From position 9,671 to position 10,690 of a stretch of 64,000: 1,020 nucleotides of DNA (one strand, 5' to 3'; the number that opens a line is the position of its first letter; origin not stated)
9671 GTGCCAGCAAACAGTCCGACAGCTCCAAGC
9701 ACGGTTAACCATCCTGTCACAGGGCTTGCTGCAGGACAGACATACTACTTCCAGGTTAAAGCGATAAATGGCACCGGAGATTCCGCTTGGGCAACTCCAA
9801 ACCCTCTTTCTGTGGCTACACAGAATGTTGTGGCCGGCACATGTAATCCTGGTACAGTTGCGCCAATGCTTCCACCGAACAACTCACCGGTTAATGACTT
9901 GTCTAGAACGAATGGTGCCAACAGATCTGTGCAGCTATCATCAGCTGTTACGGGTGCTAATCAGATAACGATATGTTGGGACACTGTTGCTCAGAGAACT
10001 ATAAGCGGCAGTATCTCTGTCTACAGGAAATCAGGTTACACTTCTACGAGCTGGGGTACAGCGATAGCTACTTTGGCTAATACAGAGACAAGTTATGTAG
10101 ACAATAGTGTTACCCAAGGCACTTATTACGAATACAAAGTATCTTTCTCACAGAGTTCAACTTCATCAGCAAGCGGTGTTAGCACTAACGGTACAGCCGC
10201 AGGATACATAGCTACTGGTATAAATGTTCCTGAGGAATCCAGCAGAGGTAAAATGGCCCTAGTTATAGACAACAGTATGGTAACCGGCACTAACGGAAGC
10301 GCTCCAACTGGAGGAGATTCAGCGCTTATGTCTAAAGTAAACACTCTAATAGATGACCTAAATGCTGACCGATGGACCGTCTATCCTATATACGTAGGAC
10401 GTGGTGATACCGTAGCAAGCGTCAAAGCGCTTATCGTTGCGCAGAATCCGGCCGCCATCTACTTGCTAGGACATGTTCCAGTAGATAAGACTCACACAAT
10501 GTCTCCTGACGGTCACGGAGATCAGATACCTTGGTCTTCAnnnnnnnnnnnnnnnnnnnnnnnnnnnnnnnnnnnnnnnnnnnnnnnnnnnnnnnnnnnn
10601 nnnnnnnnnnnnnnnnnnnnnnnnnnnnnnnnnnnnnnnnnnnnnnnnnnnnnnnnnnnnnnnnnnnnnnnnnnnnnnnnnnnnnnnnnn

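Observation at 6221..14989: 2922-aa giant secreted multi-domain surface protein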

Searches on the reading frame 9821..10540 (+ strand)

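Call 15: search_protein_families(library=pfam, proteins=[window:9821-10540:+], max_evalue=1)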
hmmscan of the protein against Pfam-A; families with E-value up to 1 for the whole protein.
window:9821-10540:+ (240 aa): 1 family
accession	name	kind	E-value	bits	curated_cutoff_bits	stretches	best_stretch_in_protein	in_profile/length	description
PF22778.2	VCPO_2nd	-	0.013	16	27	1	174-237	50-112/177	VCPO second helical-bundle domain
